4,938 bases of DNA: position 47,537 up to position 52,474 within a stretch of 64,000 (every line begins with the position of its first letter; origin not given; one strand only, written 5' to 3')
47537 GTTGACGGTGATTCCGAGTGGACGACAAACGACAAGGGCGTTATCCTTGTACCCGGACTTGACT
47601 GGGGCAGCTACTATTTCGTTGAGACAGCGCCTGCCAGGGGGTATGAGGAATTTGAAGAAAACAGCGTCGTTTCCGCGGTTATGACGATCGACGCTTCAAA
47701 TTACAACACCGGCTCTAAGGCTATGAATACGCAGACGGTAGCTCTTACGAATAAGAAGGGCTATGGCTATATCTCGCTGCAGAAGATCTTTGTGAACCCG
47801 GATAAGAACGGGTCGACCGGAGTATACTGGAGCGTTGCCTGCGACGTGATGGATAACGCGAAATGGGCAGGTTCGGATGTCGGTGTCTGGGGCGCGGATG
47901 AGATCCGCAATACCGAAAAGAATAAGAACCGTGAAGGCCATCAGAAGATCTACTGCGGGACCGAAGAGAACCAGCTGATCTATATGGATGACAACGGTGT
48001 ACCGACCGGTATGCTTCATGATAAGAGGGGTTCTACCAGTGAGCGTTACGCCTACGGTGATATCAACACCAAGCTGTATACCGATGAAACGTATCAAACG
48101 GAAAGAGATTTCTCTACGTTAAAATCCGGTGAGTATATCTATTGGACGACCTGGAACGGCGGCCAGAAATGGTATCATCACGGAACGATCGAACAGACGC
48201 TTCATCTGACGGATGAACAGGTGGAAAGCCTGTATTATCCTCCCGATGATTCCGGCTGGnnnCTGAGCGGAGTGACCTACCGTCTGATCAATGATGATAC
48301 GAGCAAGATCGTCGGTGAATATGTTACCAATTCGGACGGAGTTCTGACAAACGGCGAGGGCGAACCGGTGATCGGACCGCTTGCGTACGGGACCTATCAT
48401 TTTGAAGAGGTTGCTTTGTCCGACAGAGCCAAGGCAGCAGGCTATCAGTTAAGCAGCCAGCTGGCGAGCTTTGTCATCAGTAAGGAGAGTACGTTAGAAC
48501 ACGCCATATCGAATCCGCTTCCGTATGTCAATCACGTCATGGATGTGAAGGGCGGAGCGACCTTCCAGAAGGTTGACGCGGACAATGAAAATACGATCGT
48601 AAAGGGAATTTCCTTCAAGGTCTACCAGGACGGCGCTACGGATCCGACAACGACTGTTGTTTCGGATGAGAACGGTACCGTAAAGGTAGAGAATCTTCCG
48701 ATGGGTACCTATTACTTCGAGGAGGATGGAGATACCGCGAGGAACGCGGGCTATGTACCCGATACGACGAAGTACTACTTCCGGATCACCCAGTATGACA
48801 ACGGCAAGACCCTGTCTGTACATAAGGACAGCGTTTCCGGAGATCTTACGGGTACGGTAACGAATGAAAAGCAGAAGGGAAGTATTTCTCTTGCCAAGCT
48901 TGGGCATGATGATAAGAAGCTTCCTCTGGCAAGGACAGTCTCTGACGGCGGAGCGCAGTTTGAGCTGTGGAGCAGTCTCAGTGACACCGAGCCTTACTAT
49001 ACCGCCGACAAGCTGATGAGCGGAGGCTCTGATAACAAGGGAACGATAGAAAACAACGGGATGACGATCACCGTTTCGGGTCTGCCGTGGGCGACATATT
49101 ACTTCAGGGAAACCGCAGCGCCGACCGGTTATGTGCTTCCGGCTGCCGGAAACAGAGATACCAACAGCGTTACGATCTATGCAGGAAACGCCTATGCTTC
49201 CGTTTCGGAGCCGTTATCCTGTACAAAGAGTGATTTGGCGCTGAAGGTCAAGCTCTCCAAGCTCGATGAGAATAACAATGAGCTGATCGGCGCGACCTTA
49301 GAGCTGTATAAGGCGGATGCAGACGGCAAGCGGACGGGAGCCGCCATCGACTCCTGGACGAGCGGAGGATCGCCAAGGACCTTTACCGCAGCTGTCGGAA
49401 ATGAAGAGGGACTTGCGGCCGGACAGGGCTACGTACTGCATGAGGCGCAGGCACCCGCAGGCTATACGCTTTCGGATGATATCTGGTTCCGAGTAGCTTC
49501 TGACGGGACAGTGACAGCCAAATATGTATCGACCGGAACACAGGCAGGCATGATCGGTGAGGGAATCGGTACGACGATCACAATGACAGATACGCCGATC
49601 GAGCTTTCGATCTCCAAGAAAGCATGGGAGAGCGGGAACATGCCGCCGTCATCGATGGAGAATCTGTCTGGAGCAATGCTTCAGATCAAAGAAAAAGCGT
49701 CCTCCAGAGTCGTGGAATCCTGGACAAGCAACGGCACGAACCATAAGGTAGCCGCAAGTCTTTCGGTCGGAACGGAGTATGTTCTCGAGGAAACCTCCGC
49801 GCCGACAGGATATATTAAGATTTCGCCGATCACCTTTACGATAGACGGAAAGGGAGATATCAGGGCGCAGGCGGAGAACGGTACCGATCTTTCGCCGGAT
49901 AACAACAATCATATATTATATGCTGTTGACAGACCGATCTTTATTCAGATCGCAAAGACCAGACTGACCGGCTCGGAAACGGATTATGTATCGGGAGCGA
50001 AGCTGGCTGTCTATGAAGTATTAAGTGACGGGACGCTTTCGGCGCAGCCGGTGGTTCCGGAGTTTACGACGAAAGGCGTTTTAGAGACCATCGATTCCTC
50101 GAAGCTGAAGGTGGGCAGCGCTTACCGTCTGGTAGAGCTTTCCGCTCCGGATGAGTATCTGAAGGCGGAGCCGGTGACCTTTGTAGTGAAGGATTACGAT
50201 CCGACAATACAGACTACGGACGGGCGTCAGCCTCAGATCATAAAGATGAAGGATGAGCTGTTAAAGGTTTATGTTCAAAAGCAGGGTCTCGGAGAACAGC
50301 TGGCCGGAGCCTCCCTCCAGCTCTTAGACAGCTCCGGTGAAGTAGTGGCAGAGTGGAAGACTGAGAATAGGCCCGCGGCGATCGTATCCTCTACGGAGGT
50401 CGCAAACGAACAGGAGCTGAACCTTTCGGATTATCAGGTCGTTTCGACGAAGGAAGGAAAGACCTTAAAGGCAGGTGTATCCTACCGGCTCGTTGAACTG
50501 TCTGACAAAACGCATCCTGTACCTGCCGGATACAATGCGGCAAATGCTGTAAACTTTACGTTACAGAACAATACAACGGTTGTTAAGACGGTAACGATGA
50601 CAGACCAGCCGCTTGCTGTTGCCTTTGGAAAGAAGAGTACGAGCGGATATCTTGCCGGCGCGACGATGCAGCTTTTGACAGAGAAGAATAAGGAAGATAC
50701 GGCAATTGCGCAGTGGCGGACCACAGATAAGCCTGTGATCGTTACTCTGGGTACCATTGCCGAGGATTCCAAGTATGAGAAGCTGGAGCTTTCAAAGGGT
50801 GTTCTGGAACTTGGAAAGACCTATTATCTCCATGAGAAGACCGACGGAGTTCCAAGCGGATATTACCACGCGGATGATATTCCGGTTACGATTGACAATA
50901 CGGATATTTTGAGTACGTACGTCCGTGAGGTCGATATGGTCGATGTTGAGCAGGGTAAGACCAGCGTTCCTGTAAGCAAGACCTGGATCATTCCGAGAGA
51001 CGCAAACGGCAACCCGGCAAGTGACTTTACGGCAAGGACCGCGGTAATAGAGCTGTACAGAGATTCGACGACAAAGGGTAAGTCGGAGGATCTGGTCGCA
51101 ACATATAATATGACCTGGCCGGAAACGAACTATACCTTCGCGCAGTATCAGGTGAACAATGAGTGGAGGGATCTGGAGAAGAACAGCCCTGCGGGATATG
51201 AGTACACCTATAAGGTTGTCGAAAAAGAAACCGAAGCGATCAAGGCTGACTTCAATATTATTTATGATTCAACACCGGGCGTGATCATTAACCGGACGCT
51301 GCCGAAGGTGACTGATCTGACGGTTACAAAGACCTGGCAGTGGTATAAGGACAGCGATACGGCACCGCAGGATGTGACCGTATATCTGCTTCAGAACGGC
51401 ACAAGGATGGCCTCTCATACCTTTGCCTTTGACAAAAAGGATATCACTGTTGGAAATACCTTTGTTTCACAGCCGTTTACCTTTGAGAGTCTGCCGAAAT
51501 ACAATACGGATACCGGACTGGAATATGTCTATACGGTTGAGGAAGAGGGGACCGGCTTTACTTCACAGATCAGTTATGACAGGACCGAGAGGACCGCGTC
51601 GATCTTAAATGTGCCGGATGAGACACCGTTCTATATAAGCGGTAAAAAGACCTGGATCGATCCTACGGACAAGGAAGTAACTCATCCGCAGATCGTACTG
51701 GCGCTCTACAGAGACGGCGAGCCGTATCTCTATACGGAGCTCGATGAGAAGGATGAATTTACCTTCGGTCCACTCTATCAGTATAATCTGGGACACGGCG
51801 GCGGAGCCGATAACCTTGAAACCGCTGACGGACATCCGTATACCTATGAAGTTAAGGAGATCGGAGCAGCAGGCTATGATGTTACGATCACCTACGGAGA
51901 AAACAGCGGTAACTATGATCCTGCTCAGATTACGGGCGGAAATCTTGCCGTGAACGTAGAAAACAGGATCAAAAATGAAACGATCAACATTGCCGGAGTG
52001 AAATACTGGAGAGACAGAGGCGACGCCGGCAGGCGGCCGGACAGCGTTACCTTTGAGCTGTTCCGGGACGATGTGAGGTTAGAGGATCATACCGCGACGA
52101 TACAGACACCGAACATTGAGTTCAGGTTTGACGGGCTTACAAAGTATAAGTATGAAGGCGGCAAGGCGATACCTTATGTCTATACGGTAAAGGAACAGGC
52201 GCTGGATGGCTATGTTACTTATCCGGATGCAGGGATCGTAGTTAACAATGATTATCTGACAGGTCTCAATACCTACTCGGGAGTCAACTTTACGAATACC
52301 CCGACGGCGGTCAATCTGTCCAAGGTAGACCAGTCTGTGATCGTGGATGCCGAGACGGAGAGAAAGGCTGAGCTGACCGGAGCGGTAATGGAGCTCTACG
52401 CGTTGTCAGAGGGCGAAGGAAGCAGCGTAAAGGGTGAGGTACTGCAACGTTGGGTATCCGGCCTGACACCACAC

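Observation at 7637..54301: Tandem pair of ~6.7-kaa paralogous adhesin genes with conserved ends and diverged cores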

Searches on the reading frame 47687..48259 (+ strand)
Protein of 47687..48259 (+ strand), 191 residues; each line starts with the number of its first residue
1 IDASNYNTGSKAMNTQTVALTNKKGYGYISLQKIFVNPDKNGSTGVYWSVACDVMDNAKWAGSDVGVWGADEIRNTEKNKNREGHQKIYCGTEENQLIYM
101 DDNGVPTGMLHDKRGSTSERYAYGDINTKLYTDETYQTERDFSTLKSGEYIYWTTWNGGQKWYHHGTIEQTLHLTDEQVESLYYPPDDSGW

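Call 12: search_protein_families(library=ncbifam, proteins=[window:47687-48259:+], max_evalue=0.01)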
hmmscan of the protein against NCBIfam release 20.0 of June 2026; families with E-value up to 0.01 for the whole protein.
window:47687-48259:+ (191 aa): 0 families

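Call 13: search_protein_families(library=pfam, proteins=[window:47687-48259:+], max_evalue=1)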
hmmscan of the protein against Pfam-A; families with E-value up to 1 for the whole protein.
window:47687-48259:+ (191 aa): 1 family
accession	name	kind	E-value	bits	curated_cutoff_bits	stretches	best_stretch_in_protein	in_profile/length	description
PF14350.11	Beta_protein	-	0.028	14.3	27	1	39-82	279-321/342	Beta protein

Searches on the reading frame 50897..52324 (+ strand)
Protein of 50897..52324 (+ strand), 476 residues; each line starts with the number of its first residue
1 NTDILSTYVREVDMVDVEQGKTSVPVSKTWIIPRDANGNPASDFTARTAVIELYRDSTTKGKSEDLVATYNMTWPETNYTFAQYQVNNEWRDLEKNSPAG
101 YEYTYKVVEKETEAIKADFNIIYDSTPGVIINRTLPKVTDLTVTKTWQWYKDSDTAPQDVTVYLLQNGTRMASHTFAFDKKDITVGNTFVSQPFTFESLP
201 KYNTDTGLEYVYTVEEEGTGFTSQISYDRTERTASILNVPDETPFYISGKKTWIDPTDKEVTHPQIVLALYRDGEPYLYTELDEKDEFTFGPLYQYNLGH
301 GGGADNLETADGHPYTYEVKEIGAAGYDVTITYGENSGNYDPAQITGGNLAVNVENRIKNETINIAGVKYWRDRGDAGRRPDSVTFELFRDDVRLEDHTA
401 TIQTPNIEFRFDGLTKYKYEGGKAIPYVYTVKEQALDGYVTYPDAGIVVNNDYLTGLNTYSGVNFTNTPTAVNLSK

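Call 12: search_protein_families(library=ncbifam, proteins=[window:50897-52324:+], max_evalue=0.01)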
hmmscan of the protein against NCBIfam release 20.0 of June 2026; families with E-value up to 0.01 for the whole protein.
window:50897-52324:+ (476 aa): 0 families

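Call 13: search_protein_families(library=pfam, proteins=[window:50897-52324:+], max_evalue=1)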
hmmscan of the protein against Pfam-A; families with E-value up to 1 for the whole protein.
window:50897-52324:+ (476 aa): 2 families
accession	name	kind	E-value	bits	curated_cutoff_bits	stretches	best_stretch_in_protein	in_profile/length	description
PF05738.19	Cna_B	-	6.7e-37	126.3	22.3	4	366-451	2-86/87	Cna protein B-type domain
PF12892.13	FctA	-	0.67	11.2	22.1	0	181-236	52-91/120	Spy0128-like isopeptide containing domain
